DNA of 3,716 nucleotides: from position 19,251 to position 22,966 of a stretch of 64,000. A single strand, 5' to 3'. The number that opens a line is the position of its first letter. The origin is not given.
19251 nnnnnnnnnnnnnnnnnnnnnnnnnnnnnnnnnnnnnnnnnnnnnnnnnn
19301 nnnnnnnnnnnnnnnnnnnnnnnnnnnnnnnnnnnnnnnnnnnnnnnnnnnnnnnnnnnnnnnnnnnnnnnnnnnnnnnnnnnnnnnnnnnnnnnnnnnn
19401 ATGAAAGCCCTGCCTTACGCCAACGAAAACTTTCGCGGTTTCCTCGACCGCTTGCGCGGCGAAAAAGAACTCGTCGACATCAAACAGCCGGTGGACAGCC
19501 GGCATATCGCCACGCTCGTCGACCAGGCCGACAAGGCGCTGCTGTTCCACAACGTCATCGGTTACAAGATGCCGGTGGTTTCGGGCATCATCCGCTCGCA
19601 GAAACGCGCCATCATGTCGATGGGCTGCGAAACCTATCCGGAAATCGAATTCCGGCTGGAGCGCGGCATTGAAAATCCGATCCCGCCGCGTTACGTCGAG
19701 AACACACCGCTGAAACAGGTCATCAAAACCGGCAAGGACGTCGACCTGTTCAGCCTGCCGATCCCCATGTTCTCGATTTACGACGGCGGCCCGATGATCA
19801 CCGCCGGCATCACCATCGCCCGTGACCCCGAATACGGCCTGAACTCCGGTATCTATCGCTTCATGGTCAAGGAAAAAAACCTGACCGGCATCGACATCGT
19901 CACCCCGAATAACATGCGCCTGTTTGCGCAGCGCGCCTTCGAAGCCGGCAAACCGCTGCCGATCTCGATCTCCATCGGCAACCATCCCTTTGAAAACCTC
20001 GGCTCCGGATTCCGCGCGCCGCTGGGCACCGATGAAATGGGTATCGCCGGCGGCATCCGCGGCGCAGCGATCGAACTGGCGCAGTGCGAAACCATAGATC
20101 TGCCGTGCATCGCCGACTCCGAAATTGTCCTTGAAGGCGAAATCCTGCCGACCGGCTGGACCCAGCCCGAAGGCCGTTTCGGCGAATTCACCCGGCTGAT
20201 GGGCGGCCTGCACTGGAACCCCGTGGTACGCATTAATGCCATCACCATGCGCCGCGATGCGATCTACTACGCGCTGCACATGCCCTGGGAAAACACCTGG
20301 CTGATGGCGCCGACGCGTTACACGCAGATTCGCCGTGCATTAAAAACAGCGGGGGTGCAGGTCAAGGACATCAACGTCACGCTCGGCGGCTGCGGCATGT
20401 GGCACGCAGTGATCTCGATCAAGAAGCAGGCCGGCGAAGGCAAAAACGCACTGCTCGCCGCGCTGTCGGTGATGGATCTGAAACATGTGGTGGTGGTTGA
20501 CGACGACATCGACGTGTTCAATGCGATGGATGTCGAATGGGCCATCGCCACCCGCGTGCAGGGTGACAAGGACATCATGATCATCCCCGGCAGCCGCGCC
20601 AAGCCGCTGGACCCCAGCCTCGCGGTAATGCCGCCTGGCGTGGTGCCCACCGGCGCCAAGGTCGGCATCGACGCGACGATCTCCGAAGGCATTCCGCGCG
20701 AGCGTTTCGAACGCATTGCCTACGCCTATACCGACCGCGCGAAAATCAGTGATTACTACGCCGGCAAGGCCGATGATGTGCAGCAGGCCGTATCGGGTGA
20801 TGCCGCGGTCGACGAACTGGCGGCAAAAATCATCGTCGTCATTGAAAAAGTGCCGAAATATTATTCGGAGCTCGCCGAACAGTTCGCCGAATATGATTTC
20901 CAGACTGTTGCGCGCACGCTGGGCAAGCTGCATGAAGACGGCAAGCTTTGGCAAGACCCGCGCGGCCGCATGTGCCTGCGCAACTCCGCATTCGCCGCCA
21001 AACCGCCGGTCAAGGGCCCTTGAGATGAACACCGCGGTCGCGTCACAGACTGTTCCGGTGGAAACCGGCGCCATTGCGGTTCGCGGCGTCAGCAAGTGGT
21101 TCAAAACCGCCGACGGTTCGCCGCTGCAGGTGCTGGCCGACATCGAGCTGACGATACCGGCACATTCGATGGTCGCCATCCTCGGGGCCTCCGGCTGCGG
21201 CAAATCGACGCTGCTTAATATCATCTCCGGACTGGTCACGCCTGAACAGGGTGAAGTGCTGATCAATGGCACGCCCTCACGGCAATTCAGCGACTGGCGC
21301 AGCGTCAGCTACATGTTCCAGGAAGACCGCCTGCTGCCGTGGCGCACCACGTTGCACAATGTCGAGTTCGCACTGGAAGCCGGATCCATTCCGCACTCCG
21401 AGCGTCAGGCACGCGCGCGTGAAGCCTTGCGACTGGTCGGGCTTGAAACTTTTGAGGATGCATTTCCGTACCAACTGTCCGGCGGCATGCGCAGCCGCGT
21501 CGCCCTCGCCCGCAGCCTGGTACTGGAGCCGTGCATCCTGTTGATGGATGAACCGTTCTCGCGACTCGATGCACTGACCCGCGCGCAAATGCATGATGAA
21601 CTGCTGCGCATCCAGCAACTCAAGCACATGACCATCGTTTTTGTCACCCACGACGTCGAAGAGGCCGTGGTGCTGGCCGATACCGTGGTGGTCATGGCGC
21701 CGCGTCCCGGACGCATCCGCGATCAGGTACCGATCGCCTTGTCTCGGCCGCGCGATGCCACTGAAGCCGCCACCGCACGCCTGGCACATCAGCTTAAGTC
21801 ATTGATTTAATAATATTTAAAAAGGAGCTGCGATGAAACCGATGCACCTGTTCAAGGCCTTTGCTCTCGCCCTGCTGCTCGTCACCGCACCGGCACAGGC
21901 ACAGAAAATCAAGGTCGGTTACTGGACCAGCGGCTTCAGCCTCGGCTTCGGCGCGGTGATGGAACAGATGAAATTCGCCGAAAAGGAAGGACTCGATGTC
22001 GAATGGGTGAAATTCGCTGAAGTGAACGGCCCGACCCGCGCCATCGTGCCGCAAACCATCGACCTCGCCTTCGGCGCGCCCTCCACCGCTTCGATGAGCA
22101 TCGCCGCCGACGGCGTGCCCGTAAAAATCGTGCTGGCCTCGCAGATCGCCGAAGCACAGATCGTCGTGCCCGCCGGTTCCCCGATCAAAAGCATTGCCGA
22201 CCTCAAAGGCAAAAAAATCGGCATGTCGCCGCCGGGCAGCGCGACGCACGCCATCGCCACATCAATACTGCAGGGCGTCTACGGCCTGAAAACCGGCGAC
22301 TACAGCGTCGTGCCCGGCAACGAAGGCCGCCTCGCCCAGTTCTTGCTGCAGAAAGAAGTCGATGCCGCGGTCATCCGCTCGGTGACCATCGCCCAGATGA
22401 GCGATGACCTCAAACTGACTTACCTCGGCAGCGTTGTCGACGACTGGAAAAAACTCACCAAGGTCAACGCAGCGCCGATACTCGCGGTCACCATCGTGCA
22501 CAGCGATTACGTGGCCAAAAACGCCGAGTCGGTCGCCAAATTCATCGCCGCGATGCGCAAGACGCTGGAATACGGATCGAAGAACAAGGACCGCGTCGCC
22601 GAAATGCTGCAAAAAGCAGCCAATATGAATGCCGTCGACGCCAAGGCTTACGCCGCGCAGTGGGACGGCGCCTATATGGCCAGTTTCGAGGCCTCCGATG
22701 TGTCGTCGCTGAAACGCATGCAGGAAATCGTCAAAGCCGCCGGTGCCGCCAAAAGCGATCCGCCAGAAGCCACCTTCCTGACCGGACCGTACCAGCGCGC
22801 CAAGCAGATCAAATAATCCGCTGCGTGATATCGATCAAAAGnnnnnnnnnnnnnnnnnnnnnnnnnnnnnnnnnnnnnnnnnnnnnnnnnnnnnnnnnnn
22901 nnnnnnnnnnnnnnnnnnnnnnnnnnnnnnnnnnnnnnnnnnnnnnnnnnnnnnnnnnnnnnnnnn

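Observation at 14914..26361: ubiX and a UbiD-family decarboxylase embedded inside an ABC-transporter operon alongside a CoA ligase and thioesterase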

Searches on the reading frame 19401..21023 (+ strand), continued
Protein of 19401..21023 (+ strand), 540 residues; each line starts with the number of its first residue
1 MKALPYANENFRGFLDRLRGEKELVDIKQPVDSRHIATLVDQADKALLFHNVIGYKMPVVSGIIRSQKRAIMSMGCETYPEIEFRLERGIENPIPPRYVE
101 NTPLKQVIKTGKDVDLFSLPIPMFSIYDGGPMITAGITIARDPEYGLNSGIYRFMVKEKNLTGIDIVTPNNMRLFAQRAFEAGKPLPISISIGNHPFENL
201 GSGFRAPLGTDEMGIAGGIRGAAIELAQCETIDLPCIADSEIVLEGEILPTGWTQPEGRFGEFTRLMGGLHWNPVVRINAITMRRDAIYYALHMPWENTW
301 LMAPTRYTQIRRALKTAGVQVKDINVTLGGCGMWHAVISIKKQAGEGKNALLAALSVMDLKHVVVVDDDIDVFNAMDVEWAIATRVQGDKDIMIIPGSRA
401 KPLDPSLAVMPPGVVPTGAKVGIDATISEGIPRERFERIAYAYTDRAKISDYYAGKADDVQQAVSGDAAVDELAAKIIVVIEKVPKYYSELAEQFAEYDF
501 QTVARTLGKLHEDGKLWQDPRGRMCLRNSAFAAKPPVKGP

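Call 82: search_dna_similar(query=L055:13483-14745:+, collection=plasmids, mode=protein, max_evalue=1e-60, max_rows=20)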
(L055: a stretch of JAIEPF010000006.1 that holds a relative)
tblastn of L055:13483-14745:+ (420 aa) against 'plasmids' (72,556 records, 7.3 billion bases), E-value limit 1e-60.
Records with a match: 84; places in all: 105; records where one place covers at least 80% of the query: 84.
Best place of each record, by identity: <60% 84.
By first word of the organism name: Rhodococcus 16; Burkholderia 11; Variovorax 7; Caballeronia 7; Novosphingobium 6; Sphingobium 3; Paraburkholderia 3; Azospirillum 3; Ralstonia 3; Pseudomonas 2; and 18 more.
By predicted mobility (MOB-suite, as given by PLSDB): non-mobilizable 40; conjugative 25; mobilizable 19.
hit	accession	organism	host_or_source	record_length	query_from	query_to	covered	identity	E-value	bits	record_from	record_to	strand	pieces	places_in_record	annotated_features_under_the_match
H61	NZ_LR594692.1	Variovorax sp. WDL1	linuron-contaminated soil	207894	13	420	97%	50.4%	2e-125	406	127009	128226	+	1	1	Rieske 2Fe-2S domain-containing protein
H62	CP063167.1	Variovorax paradoxus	-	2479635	2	420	100%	48.8%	3e-126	409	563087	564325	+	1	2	Rieske 2Fe-2S domain-containing protein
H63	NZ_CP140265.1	Rhodococcus fascians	cell culture,garbage dump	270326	16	419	96%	49.5%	9e-117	382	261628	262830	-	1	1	aromatic ring-hydroxylating dioxygenase subunit alpha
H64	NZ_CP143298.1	Dietzia kunjamensis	-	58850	16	419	96%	49.5%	5e-116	379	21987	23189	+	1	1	aromatic ring-hydroxylating dioxygenase subunit alpha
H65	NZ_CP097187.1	Rhodococcus sp. GA1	cell culture,soil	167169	16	419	96%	49.5%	5e-116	379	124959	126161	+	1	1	aromatic ring-hydroxylating dioxygenase subunit alpha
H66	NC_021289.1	Caballeronia insecticola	-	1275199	11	418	97%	48.7%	2e-128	416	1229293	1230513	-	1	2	none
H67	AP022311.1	Burkholderia sp. SFA1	-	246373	11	418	97%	48.2%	5e-126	408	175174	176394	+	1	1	aromatic oxygenase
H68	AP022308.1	Burkholderia sp. SFA1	-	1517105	11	418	97%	47.9%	5e-127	411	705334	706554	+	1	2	aromatic oxygenase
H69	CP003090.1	Burkholderia sp. YI23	-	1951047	11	418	97%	47.9%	9e-127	410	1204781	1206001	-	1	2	Rieske (2Fe-2S) iron-sulfur domain protein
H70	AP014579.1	Burkholderia sp. RPE67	Riptortus pedestris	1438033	11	418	97%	47.9%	1e-126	410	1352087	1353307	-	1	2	rieske 2Fe-2S iron-sulfur domain protein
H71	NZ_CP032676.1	Rhodococcus rhodochrous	cell culture,soil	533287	14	418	96%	47.4%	9e-123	399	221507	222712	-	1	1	aromatic ring-hydroxylating dioxygenase subunit alpha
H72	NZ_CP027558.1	Rhodococcus rhodochrous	mixed culture,sewage tank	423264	14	418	96%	47.4%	1e-122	399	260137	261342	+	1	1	aromatic ring-hydroxylating dioxygenase subunit alpha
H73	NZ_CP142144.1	Rhodococcus sp. PD04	mixed culture,Industrial wastewater ...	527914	14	418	96%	47.4%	2e-122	398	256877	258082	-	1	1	aromatic ring-hydroxylating dioxygenase subunit alpha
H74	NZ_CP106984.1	Rhodococcus aetherivorans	cell culture,soil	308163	14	418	96%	47.4%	2e-122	398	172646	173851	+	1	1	aromatic ring-hydroxylating dioxygenase subunit alpha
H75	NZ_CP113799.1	Rhodococcus pyridinivorans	sediment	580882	14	418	96%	47.4%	2e-122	398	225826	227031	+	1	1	aromatic ring-hydroxylating dioxygenase subunit alpha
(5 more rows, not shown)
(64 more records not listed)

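Call 89: search_protein_families(library=pfam, max_evalue=0.00001, proteins=[L040:15061-16593:-, L040:1832-3463:-, L054:15019-16092:-, L082:15525-16019:+, L061:546-1376:-, L054:6540-8921:-, L013:4496-5647:-, L045:9014-11038:-, L081:2787-3899:-, L014:17795-18394:-])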
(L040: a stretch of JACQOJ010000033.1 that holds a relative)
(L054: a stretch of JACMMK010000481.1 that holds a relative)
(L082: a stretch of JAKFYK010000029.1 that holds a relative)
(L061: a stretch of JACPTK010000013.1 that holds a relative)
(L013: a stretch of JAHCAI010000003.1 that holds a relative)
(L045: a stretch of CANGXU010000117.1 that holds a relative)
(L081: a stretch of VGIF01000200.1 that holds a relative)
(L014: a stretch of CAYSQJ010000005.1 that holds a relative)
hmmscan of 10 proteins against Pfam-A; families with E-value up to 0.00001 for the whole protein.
L040:15061-16593:- (510 aa): 1 family
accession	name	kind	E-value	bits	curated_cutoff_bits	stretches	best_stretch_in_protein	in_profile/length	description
PF01970.21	TctA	-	5.4e-160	533.1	28.9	1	24-445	1-423/423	Tripartite tricarboxylate transporter TctA family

L040:1832-3463:- (543 aa): 2 families
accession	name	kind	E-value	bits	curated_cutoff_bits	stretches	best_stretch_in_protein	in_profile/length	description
PF00370.27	FGGY_N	-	5.6e-79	265.6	28.8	1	48-292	2-245/245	FGGY family of carbohydrate kinases, N-terminal domain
PF02782.22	FGGY_C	-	5e-48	164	27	1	302-490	2-197/198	FGGY family of carbohydrate kinases, C-terminal domain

L054:15019-16092:- (357 aa): 0 families

L082:15525-16019:+ (164 aa): 1 family
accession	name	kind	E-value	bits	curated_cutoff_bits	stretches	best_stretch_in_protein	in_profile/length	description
PF01042.26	Ribonuc_L-PSP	-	9.8e-31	106.7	27.3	1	12-129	4-120/121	Endoribonuclease L-PSP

L061:546-1376:- (276 aa): 1 family
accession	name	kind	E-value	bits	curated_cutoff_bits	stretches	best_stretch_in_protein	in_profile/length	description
PF01925.25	TauE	-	3.9e-32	112.3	32.6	1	41-272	2-236/237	Sulfite exporter TauE/SafE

L054:6540-8921:- (793 aa): 0 families

L013:4496-5647:- (383 aa): 0 families

L045:9014-11038:- (674 aa): 3 families
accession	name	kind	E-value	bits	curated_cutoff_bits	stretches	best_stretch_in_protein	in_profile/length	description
PF02776.23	TPP_enzyme_N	-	4e-24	85.1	26.8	1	128-243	2-118/119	Thiamine pyrophosphate enzyme, N-terminal TPP binding domain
PF02775.26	TPP_enzyme_C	-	6.3e-23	81.7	21.9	1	505-655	1-149/151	Thiamine pyrophosphate enzyme, C-terminal TPP binding domain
PF00205.28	TPP_enzyme_M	-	9.1e-14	51.8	30.4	1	315-441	2-136/137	Thiamine pyrophosphate enzyme, central domain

L081:2787-3899:- (370 aa): 2 families
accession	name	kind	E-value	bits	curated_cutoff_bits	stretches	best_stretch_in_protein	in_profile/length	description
PF00486.34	Trans_reg_C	-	9.5e-18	64.5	26.2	1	274-349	2-77/77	Transcriptional regulatory protein, C terminal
PF00072.30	Response_reg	-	4.7e-07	30.4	30.2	1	129-226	1-98/111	Response regulator receiver domain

L014:17795-18394:- (199 aa): 3 families
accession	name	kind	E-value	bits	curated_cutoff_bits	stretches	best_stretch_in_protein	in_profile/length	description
PF13847.12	Methyltransf_31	-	1.7e-11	44.4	27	1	61-170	6-122/145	Methyltransferase domain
PF13649.12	Methyltransf_25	-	2.7e-07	31.6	27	1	62-148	1-89/97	Methyltransferase domain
PF08123.19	DOT1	-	4.6e-06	26.8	23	0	45-156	29-156/205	Histone methylation protein DOT1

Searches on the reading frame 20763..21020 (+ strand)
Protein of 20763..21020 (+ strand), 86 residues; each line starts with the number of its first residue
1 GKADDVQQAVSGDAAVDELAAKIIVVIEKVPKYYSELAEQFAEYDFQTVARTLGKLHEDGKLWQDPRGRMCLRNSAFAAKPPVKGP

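Call 69: search_protein_families(library=pfam, max_evalue=5, proteins=[window:20787-21020:+])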
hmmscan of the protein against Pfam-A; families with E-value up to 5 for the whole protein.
seq(78 aa): 1 family
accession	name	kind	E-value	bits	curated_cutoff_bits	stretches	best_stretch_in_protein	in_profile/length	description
PF00325.26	Crp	-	0.28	11.4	21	1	40-52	18-30/32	Bacterial regulatory proteins, crp family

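Call 77: predict_structure(protein=window:20763-21020:+)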
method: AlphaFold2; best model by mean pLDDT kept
length: 86 residues; sequences in the alignment: 1
mean_pLDDT: 61.6   pTM: 0.44
mean pLDDT of the five models: 61.6, 56.3, 52.3, 52.1, 44.4
residues with pLDDT >= 90: 0; 70-90: 22; 50-70: 49; < 50: 15
segments of 3 or more residues with pLDDT < 50: 1-5, 7-10, 83-86
pLDDT, mean of each block of 10 residues (from residue 1): 47 66 71 62 67 71 64 55 44
secondary structure, 60 per line:
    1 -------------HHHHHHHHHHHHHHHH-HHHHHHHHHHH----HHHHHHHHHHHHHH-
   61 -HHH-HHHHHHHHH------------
elements in order: H14-29 H31-41 H46-59 H66-74

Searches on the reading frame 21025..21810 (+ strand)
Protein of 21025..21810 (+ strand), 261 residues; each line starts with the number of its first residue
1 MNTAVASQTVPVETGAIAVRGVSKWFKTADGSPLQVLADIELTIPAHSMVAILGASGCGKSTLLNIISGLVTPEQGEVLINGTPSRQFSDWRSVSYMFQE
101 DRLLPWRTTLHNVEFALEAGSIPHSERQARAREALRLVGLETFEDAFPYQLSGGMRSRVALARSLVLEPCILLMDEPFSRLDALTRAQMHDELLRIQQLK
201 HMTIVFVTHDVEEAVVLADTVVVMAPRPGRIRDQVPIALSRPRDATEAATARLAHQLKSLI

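Call 4: search_protein_families(library=pfam, proteins=[window:21025-21810:+])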
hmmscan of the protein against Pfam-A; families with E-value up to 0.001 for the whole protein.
window:21025-21810:+ (261 aa): 4 families
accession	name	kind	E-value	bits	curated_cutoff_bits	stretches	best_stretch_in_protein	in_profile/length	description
PF00005.33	ABC_tran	-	6e-34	118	25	1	37-178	1-136/137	ABC transporter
PF13304.12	AAA_21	-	7.6e-05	23.3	27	0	50-88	2-46/304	AAA domain, putative AbiEii toxin, Type IV TA system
PF13555.12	AAA_29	-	9.1e-05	22.6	27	1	43-78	18-52/61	P-loop containing region of AAA domain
PF02463.25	SMC_N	-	0.00053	19.9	40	0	46-222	23-209/220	RecF/RecN/SMC N terminal domain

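Call 12: search_protein_families(library=ncbifam, proteins=[window:21025-21810:+])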
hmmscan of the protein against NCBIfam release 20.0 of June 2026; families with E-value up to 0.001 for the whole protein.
window:21025-21810:+ (261 aa): 188 families (the best 25 are shown)
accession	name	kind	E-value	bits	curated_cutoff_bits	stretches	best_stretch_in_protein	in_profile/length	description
NF008421.0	PRK11248.1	equivalog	3.1e-62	210.4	357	1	34-249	14-227/255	taurine ABC transporter ATP-binding subunit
TIGR01186.1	proV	subfamily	7.8e-58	196.3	326.6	1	37-225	9-204/363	betaine/proline/choline family ABC transporter ATP-binding protein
NF040729.1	ABC_ATP_SaoA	equivalog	1.9e-56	191.3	360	1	17-258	2-240/248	ABC transporter ATP-binding protein SaoA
TIGR03265.1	PhnT2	equivalog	1.2e-55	189.2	457.7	1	33-225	16-209/353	putative 2-aminoethylphosphonate ABC transporter ATP-binding protein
TIGR01184.1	ntrCD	subfamily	1.3e-55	188.5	291.8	1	37-250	1-215/230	nitrate ABC transporter ATP-binding protein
NF008420.0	PRK11247.1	equivalog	4.8e-55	186.5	395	1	17-254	13-235/257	aliphatic sulfonates ABC transporter ATP-binding protein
NF006987.0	PRK09452.1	equivalog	7.4e-54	182.9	482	1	16-232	17-227/378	spermidine/putrescine ABC transporter ATP-binding protein PotA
TIGR00968.1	3a0106s01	subfamily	3.6e-53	180.5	342.75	1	34-231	13-209/237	sulfate ABC transporter ATP-binding protein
TIGR01187.1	potA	subfamily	2.9e-52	177.8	355.6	1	52-231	1-179/325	polyamine ABC transporter ATP-binding protein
NF008513.0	PRK11432.1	equivalog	4.9e-50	170.4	496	1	35-225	20-211/351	ferric ABC transporter ATP-binding protein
NF043075.1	MMSYN1_0197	equivalog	1.3e-49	169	550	1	34-225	15-207/341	spermidine/putrescine ABC transporter ATP-binding protein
TIGR03415.1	ABC_choXWV_ATP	equivalog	8.4e-49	166.5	483.75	1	38-225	41-239/382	choline ABC transporter ATP-binding protein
TIGR03258.1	PhnT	equivalog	1.8e-48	165.4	499.15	1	35-230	22-217/359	2-aminoethylphosphonate ABC transport system ATP-binding subunit PhnT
NF008653.0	PRK11650.1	subfamily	2.1e-47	161.9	432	1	18-225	5-209/357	sn-glycerol-3-phosphate ABC transporter ATP-binding protein UgpC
NF040840.2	tungstate_WtpC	equivalog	8.3e-46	156.8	440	1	37-225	16-205/347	tungstate ABC transporter ATP-binding protein WtpC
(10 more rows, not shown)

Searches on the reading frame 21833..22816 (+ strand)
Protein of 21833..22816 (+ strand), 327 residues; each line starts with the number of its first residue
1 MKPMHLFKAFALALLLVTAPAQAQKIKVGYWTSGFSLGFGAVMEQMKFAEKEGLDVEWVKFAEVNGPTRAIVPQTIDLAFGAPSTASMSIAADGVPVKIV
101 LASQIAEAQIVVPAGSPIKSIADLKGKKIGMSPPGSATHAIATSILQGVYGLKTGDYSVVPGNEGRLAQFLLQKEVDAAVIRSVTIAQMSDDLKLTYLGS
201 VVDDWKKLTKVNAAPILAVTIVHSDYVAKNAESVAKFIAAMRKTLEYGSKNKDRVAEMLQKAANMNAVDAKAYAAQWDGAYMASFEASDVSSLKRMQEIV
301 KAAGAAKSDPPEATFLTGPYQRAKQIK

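Call 4: search_protein_families(library=pfam, proteins=[window:21833-22816:+])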
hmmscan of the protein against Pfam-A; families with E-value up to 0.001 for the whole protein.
window:21833-22816:+ (327 aa): 4 families
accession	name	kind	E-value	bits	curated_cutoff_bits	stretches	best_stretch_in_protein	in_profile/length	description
PF09084.16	NMT1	-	2.4e-18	67.2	20.5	1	50-249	17-210/216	NMT1/THI5 like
PF12974.12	Phosphonate-bd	-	9e-13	48.6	27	1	50-244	25-219/242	ABC transporter, phosphonate, periplasmic substrate-binding protein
PF16868.10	NMT1_3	-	2.6e-07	31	27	1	105-229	90-216/289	NMT1-like family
PF02621.19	VitK2_biosynth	-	5.1e-07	29.9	26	1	200-277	159-231/252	Menaquinone biosynthesis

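Call 12: search_protein_families(library=ncbifam, proteins=[window:21833-22816:+])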
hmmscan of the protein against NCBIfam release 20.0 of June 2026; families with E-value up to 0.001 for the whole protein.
window:21833-22816:+ (327 aa): 6 families
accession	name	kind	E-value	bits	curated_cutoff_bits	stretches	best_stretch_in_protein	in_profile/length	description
TIGR01728.1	SsuA_fam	subfamily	5.2e-29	101.4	163.5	1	27-315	2-283/290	aliphatic sulfonate ABC transporter substrate-binding protein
TIGR02122.1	TRAP_TAXI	subfamily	4.9e-13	48.6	84.35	1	96-183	111-198/320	TAXI family TRAP transporter solute-binding subunit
TIGR01729.1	taurine_ABC_bnd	equivalog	1.6e-08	34.4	304.25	1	47-244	20-209/300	taurine ABC transporter substrate-binding protein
TIGR01098.1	3A0109s03R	subfamily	3.6e-08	33.2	112.05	1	53-192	62-210/253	phosphate/phosphite/phosphonate ABC transporter substrate-binding protein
NF008588.0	PRK11553.1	subfamily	2.4e-07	30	299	1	6-181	9-182/319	aliphatic sulfonate ABC transporter substrate-binding protein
TIGR03431.1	PhnD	equivalog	0.00045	19.7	261.1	0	9-190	10-203/288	phosphonate ABC transporter substrate-binding protein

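Call 48: search_solved_structures(query=window:21833-22816:+, max_evalue=0.01)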
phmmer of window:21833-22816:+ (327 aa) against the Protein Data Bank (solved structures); distinct sequences matched with E-value up to 0.01: 12.
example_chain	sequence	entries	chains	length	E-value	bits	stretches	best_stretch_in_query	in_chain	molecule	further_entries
3qsl_A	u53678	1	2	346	2.4e-07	33.8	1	22-261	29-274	Putative exported protein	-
6ssy_A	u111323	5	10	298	1.1e-06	31.6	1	44-239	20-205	Taurine-binding periplasmic protein | Taurine ABC transporter substrate-binding protein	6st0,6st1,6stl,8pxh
4h6d_F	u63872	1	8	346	3.2e-06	30.1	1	48-248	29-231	Pyrimidine precursor biosynthesis enzyme THI5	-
4h65_A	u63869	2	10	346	3e-05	26.9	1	48-247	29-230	Pyrimidine precursor biosynthesis enzyme THI5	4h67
2x26_A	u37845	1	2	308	0.00013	24.8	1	26-157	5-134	PERIPLASMIC ALIPHATIC SULPHONATES-BINDING PROTEIN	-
3uif_A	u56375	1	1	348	0.00021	24.1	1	40-251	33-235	Sulfonate ABC transporter, periplasmic sulfonate-binding protein SsuA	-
1zbm_A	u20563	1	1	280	0.0003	23.6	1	122-308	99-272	hypothetical protein AF1704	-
3e4r_A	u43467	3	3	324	0.00068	22.4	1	22-154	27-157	Nitrate transport protein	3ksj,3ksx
1us4_A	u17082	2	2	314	0.0015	21.4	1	90-179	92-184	PUTATIVE GLUR0 LIGAND BINDING CORE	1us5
8u79_A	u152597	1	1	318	0.0015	21.3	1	90-179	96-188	Immunogenic protein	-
2x7p_A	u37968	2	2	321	0.002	20.9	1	24-274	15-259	POSSIBLE THIAMINE BIOSYNTHESIS ENZYME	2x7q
4esw_A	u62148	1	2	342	0.0097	18.7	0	50-248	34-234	Pyrimidine biosynthesis enzyme THI13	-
